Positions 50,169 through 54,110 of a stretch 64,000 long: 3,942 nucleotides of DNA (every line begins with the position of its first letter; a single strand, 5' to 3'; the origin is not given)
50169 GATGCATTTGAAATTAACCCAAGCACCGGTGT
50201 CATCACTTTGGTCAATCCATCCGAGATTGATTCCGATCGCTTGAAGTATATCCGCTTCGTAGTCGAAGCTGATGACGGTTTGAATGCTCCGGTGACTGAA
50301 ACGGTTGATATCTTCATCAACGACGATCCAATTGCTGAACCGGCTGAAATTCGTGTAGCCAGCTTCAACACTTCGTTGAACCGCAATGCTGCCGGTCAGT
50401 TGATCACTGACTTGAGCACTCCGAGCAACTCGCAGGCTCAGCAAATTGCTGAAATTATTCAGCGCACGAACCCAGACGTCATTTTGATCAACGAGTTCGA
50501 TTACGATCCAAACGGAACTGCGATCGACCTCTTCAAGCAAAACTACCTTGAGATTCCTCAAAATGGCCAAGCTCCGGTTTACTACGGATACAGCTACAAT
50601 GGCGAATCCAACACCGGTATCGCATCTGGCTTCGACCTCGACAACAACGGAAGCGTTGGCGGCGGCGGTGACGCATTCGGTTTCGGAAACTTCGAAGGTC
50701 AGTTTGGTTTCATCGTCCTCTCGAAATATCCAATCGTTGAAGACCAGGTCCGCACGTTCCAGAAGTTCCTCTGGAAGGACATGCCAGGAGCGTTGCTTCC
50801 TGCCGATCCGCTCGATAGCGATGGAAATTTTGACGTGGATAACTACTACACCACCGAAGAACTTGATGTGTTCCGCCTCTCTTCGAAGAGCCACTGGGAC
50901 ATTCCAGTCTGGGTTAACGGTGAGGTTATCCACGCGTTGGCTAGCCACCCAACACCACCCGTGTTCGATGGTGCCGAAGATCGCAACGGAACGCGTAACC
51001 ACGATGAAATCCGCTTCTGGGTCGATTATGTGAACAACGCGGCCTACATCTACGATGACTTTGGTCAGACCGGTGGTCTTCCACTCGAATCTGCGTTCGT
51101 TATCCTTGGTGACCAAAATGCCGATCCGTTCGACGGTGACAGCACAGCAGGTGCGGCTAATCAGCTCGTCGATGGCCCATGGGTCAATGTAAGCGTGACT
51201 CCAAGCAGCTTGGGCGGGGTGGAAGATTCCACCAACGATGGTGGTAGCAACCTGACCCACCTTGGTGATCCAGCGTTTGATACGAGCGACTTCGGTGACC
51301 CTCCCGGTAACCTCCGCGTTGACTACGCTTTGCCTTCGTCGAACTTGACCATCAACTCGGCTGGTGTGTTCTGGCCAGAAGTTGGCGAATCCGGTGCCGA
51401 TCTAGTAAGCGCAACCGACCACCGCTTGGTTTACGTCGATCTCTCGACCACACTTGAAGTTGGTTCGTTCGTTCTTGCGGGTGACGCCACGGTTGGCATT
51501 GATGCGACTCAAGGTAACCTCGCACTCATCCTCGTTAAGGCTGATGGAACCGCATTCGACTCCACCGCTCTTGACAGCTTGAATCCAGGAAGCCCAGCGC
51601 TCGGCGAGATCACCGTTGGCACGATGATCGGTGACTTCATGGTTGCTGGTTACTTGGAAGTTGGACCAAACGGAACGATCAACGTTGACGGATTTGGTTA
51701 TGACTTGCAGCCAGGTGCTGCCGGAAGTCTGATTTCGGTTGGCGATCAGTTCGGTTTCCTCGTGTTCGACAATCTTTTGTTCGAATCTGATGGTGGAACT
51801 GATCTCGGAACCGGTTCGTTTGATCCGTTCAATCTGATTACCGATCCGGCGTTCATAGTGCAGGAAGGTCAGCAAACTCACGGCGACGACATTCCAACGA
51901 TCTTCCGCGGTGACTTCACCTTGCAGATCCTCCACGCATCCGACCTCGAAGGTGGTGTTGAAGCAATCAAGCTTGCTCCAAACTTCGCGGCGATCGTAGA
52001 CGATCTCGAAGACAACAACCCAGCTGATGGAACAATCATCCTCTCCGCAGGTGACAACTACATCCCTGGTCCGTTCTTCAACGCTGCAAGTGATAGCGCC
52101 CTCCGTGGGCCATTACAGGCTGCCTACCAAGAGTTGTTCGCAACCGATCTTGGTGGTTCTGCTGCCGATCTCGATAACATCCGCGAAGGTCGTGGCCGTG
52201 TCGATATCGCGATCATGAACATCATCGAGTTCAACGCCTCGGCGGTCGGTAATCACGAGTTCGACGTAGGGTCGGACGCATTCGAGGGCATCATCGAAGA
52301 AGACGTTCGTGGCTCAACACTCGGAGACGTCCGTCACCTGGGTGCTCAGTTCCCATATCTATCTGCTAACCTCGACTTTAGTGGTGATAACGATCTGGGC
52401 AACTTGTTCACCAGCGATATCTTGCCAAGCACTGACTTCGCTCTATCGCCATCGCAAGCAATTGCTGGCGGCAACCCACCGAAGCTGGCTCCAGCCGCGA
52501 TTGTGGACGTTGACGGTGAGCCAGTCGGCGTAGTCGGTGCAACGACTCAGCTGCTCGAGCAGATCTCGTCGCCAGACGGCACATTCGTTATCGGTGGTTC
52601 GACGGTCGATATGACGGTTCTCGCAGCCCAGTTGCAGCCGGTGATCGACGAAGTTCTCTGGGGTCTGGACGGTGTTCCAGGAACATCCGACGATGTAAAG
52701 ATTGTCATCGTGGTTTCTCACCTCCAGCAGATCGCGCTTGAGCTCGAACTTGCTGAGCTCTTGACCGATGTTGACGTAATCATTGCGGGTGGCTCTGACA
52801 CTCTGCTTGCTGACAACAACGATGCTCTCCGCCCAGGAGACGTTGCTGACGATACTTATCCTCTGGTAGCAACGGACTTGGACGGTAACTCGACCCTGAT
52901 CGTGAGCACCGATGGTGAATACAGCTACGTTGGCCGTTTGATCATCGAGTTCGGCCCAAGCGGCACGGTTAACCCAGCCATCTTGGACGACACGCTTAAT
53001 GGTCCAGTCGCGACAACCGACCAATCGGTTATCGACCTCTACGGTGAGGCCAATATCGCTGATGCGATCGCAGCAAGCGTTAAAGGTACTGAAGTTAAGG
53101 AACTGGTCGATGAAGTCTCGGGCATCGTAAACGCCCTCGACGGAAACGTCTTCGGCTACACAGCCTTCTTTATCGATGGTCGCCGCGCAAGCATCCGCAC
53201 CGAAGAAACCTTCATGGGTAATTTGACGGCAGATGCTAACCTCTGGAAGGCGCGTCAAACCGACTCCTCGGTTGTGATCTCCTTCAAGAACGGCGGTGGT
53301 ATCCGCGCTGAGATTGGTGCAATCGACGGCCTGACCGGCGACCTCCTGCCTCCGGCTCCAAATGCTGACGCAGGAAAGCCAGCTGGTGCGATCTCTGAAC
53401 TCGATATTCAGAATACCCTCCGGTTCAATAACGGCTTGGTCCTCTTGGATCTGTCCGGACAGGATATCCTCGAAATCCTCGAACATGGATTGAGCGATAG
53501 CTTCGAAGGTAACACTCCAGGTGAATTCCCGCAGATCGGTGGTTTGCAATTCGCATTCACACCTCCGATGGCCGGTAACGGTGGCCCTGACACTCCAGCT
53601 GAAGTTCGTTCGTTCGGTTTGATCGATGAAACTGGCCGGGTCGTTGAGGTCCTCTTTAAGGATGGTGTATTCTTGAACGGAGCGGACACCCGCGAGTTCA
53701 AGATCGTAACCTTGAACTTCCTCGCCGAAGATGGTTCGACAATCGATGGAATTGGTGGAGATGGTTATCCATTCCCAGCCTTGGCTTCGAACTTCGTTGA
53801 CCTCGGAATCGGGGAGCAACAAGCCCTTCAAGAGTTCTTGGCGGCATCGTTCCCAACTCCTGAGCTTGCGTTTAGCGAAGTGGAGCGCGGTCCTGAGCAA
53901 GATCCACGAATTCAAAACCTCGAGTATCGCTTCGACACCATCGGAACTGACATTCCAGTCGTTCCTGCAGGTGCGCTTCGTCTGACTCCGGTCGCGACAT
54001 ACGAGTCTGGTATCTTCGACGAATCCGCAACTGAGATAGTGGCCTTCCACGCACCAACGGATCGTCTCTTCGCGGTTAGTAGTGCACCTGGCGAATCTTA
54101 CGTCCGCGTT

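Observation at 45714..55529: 3270-aa 'Swiss-army-knife' phosphatase combining four catalytic units from three unrelated superfamilies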

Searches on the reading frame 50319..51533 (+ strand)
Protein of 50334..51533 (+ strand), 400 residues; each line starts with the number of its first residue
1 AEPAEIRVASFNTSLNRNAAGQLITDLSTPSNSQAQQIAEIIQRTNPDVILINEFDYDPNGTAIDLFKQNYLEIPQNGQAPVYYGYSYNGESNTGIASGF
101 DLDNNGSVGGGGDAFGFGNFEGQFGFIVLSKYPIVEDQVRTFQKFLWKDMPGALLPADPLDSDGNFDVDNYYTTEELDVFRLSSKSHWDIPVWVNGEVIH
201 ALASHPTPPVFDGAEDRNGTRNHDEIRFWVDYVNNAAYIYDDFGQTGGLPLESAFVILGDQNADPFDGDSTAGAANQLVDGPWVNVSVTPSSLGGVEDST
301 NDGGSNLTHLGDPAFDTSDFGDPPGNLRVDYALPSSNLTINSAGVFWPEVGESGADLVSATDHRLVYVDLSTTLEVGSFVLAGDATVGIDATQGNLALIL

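Call 16: search_solved_structures(query=window:50334-51533:+, max_evalue=1, show_alignments=2)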
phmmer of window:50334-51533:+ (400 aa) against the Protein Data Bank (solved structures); distinct sequences matched with E-value up to 1: 1.
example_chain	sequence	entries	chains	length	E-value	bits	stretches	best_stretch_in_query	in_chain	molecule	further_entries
3tvi_A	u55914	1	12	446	0.91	11.5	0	78-151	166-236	Aspartokinase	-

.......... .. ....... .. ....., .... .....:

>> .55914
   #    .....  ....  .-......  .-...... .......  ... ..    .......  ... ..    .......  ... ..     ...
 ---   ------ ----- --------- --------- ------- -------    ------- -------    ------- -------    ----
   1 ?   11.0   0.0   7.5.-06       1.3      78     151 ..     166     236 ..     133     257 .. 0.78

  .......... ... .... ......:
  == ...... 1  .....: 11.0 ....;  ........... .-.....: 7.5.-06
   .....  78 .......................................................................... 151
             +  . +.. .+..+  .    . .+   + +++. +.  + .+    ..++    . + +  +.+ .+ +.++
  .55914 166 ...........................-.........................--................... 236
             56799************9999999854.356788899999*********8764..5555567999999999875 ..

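Call 65: search_solved_structures(query=A2, max_evalue=1, show_alignments=1)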
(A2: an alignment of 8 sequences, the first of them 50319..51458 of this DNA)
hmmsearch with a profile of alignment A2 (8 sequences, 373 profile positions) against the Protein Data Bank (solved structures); distinct sequences matched with E-value up to 1: 3.
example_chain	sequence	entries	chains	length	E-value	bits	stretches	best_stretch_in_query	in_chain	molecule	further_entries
6orj_A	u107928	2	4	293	0.54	12.4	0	142-179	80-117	PHIKZ164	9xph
2uy1_A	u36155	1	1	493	0.56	12.4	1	22-102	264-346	CLEAVAGE STIMULATION FACTOR 77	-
2uy1_B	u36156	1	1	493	0.56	12.4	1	22-102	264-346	CLEAVAGE STIMULATION FACTOR 77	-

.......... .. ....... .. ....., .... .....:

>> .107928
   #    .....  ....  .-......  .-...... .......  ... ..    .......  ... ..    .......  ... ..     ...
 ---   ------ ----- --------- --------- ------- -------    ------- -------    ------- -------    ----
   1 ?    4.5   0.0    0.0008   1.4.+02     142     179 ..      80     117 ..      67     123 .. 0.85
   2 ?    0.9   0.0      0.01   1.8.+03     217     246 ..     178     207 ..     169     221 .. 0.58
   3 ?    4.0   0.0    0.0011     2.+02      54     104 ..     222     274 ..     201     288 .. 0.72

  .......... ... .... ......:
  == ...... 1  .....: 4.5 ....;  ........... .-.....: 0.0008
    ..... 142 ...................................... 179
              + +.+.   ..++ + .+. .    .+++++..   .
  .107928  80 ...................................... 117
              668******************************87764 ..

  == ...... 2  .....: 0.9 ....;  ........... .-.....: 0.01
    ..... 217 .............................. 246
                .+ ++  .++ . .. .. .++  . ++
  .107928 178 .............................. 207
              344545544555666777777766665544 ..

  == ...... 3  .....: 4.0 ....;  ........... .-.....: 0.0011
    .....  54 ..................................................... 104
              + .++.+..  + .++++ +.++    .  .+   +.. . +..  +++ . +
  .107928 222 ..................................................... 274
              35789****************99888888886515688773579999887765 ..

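Call 66: search_protein_families(library=ncbifam, proteins=[window:50319-51458:+], max_evalue=0.1)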
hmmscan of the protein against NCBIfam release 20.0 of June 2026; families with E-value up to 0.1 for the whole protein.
window:50319-51458:+ (380 aa): 0 families

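Call 77: predict_structure(alignment_id=A2)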
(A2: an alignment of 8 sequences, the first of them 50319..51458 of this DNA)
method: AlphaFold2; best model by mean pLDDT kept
length: 380 residues; sequences in the alignment: 8
mean_pLDDT: 67.4   pTM: 0.75
mean pLDDT of the five models: 67.4, 66.3, 64.6, 64.5, 58.7
residues with pLDDT >= 90: 81; 70-90: 105; 50-70: 79; < 50: 115
segments of 3 or more residues with pLDDT < 50: 1-5, 99-105, 107-109, 113-127, 150-164, 174-189, 212-228, 268-277, 308-332
pLDDT, mean of each block of 10 residues (from residue 1): 52 85 74 90 92 91 87 96 94 74 48 45 48 95 78 37 53 48 45 88 87 40 42 78 74 85 64 44 66 63 52 40 40 68 85 73 64 76
secondary structure, 60 per line:
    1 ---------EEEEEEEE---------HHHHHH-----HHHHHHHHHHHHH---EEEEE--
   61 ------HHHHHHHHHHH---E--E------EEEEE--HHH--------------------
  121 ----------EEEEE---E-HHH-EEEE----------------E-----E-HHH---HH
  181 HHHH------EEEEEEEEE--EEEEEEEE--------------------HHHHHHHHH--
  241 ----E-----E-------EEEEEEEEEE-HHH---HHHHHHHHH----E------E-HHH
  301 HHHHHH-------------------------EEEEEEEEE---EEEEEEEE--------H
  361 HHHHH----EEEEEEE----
elements in order: E10-17 H27-32 H38-50 E54-58 H67-77 E91-95 E131-135 E145-148 H179-184 E191-199 E202-209 H230-238 E259-268 H276-284 H298-306 E332-340 E344-351 H360-365 E370-376

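Call 80: fold_search(model_id=the predicted structure, library=pdb)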
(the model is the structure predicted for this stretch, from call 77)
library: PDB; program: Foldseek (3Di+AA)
matches with E <= 10: 369; with E <= 0.001: 203
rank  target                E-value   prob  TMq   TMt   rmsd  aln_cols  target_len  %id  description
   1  4ruw                  2.0e-10  1.00  0.48  0.47   7.9       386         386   15  The crystal structure of endonuclease/exonuclease/phosphatase from Beutenbergia cavernae DSM 12333 (released 2014-12-24)
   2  4gew                  2.1e-09  1.00  0.41  0.46   8.9       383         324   11  Crystal structure of TDP2 from C. elegans (released 2012-10-31)
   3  8j2f_A                2.2e-09  1.00  0.47  0.46   7.7       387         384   12  Human neutral shpingomyelinase (released 2023-12-06)
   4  4fva_B                2.7e-09  1.00  0.41  0.59   7.1       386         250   11  Crystal structure of truncated Caenorhabditis elegans TDP2 (released 2012-10-31)
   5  4fva_A                3.2e-09  1.00  0.43  0.61   6.8       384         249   11  Crystal structure of truncated Caenorhabditis elegans TDP2 (released 2012-10-31)
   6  3teb_B                3.4e-09  1.00  0.45  0.61   7.6       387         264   12  endonuclease/exonuclease/phosphatase family protein from Leptotrichia buccalis C-1013-b (released 2011-08-31)
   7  4f1i                  4.9e-09  1.00  0.41  0.47   8.9       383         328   11  Crystal structure of SeMet TDP2 from Caenorhabditis elegans (released 2012-10-31)
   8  4fva_D                5.8e-09  1.00  0.42  0.60   6.9       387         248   11  Crystal structure of truncated Caenorhabditis elegans TDP2 (released 2012-10-31)
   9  5j3p_A                7.9e-09  1.00  0.41  0.59   7.6       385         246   12  Crystal structure of the catalytic domain of human tyrosyl DNA phosphodiesterase 2 (released 2016-05-04)
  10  4fva_C                1.2e-08  1.00  0.40  0.57   9.0       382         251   12  Crystal structure of truncated Caenorhabditis elegans TDP2 (released 2012-10-31)
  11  6ca4_B                1.4e-08  1.00  0.43  0.63   6.3       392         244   11  Crystal structure of humanized D. rerio TDP2 by 14 mutations (released 2018-05-02)
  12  6ca4_A                1.4e-08  1.00  0.42  0.62   6.6       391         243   12  Crystal structure of humanized D. rerio TDP2 by 14 mutations (released 2018-05-02)
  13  2uyr                  1.5e-08  1.00  0.44  0.53   8.5       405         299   13  Crystal structure of Bacillus cereus sphingomyelinase mutant :N57A (released 2008-05-27)
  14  5ino_B                1.7e-08  1.00  0.38  0.56   8.5       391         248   13  Human Tdp2 reaction product (5'-phosphorylated DNA)-Mg2+ complex (released 2016-04-27)
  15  3i5v_A                1.8e-08  1.00  0.42  0.53   9.4       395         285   14  Crystal structure of beta toxin 275-280 from Staphylococcus aureus (released 2010-08-11)
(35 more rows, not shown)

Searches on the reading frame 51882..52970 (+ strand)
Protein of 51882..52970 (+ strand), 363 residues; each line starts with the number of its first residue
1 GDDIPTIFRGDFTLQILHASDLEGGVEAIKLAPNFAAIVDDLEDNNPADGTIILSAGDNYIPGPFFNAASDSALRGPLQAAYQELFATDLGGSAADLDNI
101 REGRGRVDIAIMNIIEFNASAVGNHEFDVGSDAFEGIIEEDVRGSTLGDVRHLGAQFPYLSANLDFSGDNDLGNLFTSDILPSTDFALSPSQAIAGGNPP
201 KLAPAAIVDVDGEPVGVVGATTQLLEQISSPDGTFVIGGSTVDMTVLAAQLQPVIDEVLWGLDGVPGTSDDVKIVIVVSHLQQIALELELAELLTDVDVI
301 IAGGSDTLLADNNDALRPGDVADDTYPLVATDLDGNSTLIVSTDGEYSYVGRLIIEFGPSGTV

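Call 20: search_protein_families(library=pfam, proteins=[window:51882-52970:+], max_evalue=1)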
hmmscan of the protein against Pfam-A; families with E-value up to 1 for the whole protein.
seq(363 aa): 1 family
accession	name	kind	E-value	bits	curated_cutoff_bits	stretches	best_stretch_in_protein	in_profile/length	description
PF00149.33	Metallophos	-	0.13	13.1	21.5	1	15-141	2-86/191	Calcineurin-like phosphoesterase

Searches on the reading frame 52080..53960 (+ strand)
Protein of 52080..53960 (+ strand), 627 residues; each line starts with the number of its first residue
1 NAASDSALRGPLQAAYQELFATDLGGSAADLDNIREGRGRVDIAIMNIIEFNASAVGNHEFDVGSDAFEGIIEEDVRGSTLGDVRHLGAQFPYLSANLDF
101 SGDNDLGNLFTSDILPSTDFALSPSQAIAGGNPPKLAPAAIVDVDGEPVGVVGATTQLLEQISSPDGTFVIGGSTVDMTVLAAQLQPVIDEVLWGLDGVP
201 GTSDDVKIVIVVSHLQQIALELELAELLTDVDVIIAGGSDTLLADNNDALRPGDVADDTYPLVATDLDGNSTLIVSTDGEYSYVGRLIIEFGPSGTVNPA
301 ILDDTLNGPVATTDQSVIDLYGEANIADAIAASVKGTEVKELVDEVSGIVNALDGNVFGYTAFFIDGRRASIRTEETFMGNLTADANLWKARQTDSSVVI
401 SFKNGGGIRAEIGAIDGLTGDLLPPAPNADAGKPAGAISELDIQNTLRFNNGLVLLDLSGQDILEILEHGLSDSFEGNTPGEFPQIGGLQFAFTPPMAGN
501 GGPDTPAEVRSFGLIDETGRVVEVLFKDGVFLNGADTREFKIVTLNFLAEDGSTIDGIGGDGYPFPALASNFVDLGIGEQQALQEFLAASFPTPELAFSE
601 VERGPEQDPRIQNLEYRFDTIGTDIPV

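Call 14: search_solved_structures(query=window:52080-53960:+, max_evalue=0.01, show_alignments=2)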
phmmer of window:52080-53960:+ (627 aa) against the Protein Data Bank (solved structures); distinct sequences matched with E-value up to 0.01: 26.
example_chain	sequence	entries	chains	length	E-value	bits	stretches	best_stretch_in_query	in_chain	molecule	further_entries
2z1a_A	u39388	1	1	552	1.7e-23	86.2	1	136-495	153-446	5'-nucleotidase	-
6s7f_A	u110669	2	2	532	3e-13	52.4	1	138-306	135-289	5'-nucleotidase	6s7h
6xue_A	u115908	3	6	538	3.2e-13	52.3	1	138-306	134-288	5'-nucleotidase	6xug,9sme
7qgo_A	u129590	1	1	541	3.2e-13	52.3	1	138-306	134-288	5'-nucleotidase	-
9hd5_A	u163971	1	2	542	3.3e-13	52.3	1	138-306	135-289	5'-nucleotidase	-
7qga_A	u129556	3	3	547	3.6e-13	52.1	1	138-306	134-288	5'-nucleotidase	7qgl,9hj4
9hjg_A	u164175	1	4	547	3.6e-13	52.1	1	138-306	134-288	5'-nucleotidase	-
6xuq_A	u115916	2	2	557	4e-13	52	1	138-306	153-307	5'-nucleotidase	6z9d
7qgm_A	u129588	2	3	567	4.4e-13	51.8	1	138-306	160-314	5'-nucleotidase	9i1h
4h1y_P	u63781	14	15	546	4.8e-13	51.7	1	136-305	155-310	5'-nucleotidase | 5'-nucleotidase, ecto (CD73), isoform CRA_a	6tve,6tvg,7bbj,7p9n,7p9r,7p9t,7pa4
4h2b_A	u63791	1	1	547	4.9e-13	51.7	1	136-305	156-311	5'-nucleotidase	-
7jv9_A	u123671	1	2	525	4.9e-13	51.7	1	138-298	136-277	5'-nucleotidase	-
7jv8_A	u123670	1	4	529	5.2e-13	51.6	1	138-298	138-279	5'-nucleotidase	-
8znz_A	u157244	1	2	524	5.3e-13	51.6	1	138-298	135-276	5'-nucleotidase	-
9r0d_A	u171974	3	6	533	5.4e-13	51.6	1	138-298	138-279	5'-nucleotidase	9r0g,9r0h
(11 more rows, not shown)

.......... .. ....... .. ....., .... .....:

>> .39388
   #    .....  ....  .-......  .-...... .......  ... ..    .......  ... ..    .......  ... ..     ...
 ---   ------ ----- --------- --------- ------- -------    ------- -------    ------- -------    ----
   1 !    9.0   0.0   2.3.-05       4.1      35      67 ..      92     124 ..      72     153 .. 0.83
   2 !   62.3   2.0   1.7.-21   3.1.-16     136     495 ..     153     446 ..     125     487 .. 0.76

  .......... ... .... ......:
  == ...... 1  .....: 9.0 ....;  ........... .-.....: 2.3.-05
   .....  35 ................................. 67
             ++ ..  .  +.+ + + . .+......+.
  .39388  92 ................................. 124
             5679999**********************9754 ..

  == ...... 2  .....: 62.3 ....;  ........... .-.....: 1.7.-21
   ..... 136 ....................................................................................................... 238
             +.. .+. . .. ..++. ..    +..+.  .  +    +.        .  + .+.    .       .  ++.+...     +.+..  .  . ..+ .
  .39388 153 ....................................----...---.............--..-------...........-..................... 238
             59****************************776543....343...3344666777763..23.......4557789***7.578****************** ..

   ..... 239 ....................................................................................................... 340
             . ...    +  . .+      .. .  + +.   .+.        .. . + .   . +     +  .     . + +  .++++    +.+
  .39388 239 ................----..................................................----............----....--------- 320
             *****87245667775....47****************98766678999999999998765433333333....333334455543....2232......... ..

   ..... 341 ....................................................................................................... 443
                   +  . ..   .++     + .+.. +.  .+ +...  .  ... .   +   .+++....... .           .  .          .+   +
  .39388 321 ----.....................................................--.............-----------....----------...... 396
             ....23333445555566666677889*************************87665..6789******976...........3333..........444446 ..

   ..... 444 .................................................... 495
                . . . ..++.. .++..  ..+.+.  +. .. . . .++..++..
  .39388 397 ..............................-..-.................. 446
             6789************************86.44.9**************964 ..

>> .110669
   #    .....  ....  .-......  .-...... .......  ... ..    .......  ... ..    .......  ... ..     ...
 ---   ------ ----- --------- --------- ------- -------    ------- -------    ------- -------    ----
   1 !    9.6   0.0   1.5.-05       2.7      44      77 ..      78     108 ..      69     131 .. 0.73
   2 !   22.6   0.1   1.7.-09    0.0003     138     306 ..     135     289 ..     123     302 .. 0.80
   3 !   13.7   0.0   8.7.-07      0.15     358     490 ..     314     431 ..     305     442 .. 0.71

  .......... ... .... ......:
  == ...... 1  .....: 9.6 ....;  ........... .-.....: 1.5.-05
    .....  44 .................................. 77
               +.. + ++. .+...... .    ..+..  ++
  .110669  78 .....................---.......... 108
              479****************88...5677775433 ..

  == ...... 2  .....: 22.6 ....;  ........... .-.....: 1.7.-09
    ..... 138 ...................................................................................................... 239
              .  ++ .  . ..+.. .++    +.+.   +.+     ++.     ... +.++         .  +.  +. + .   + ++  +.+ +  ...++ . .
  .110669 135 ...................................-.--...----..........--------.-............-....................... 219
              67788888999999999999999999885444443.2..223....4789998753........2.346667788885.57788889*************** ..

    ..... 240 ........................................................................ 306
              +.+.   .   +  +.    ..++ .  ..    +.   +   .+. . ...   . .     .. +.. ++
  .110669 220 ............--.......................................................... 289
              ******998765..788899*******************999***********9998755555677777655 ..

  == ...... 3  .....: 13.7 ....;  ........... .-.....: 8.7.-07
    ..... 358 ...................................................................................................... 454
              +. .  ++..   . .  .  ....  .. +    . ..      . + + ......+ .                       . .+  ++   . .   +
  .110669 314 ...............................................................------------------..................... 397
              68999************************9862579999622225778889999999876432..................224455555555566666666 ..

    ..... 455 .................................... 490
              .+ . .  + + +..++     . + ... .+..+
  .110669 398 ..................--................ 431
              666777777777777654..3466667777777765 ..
